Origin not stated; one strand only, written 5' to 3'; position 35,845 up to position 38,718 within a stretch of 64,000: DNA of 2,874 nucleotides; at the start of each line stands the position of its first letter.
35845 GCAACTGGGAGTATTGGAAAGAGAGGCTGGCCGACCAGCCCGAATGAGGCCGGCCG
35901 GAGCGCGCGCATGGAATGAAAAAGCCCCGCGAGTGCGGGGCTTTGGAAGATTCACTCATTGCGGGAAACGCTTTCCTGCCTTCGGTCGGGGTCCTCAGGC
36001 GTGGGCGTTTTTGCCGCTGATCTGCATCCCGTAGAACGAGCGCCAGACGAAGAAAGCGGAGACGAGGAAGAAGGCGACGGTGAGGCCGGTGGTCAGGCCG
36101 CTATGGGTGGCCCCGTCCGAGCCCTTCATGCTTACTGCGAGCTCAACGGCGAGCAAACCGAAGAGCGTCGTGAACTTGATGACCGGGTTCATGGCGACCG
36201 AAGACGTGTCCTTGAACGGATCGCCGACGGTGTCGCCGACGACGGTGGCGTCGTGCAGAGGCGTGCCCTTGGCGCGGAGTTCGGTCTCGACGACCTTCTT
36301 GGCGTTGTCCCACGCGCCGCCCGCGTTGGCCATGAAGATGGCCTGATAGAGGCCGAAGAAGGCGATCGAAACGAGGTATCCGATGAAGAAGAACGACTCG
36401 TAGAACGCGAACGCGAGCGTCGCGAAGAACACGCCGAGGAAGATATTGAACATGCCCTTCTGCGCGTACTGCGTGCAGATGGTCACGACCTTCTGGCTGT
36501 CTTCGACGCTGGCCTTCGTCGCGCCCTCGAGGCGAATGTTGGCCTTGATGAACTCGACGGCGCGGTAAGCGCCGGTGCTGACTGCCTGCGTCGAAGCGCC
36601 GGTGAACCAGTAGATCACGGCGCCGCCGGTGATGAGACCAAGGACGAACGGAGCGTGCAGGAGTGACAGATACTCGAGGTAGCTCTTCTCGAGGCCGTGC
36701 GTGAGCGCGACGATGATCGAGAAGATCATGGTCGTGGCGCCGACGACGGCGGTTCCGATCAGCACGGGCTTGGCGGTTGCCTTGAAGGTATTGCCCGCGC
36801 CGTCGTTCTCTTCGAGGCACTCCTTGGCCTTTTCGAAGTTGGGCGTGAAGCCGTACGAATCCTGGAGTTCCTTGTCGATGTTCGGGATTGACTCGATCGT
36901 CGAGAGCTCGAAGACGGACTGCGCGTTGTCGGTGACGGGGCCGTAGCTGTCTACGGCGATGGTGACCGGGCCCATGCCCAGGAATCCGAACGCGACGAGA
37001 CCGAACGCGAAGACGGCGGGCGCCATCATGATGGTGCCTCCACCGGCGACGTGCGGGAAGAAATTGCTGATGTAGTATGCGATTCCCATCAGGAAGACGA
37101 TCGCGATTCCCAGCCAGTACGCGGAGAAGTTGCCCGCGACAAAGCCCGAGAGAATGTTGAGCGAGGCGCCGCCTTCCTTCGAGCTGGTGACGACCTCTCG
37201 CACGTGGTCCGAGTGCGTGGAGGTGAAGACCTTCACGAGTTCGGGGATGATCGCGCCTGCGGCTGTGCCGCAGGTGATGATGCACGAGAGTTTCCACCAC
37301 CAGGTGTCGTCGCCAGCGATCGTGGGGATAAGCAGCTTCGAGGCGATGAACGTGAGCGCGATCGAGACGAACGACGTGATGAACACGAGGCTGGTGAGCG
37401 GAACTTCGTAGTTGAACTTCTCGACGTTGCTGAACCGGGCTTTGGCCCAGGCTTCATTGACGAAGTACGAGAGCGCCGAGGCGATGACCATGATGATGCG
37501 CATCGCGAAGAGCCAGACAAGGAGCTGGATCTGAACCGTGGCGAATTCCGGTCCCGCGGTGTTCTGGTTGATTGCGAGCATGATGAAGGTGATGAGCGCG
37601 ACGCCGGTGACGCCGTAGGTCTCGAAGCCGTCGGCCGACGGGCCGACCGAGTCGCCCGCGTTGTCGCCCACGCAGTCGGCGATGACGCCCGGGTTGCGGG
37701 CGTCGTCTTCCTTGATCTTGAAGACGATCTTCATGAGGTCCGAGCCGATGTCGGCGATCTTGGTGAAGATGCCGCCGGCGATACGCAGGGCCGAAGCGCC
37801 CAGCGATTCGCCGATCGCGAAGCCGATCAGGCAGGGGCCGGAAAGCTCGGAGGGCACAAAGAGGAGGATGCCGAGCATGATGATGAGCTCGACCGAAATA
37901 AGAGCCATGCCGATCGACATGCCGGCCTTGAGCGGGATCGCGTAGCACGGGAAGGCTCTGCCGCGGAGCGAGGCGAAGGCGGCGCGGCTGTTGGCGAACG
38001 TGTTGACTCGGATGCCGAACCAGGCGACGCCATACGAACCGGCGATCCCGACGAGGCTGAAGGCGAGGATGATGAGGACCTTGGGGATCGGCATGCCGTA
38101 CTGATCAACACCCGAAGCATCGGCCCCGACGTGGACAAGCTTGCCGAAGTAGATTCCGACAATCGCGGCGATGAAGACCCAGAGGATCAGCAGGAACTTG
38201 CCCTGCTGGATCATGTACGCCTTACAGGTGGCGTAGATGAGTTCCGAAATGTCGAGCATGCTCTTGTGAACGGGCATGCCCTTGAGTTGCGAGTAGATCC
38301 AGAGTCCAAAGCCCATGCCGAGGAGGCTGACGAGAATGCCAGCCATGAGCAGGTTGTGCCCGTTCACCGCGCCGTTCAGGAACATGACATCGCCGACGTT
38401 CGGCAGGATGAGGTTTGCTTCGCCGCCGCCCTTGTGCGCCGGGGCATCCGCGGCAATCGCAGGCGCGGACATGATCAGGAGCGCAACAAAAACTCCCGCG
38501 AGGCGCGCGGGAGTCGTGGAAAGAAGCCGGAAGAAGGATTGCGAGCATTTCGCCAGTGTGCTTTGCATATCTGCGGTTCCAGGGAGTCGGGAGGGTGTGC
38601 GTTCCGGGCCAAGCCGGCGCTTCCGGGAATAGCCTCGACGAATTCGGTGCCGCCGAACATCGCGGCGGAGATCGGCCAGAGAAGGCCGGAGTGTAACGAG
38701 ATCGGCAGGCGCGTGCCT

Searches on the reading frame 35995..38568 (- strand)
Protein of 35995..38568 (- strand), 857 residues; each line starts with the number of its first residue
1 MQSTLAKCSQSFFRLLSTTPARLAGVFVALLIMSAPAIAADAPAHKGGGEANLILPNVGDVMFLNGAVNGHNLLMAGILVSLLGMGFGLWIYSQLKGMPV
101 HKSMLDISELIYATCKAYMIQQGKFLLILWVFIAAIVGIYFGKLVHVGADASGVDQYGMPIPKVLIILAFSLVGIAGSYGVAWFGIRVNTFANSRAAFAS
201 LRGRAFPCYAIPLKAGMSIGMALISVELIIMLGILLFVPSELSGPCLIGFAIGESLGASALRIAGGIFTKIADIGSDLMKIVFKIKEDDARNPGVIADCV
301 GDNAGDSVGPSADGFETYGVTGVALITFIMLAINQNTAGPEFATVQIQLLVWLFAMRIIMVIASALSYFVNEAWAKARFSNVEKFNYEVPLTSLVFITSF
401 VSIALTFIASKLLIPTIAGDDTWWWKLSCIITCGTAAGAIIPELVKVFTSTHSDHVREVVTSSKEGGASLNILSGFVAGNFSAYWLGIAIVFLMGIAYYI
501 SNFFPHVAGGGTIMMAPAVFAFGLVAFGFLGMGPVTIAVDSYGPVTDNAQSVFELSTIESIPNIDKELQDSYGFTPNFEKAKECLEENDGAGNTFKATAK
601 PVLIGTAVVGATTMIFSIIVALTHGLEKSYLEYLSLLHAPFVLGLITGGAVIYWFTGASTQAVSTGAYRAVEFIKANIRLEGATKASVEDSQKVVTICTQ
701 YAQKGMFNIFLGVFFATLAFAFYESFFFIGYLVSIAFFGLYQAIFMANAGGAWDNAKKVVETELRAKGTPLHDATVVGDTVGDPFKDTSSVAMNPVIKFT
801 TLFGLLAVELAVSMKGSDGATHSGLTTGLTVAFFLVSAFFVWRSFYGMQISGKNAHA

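Call 9: search_protein_families(library=pfam, max_evalue=0.01, proteins=[window:35995-38568:-])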
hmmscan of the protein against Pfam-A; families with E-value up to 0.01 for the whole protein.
window:35995-38568:- (857 aa): 1 family
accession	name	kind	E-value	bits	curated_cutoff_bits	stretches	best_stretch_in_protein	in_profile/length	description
PF03030.21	H_PPase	-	4.8e-177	590.9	29.7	1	83-806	2-644/645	Inorganic H+ pyrophosphatase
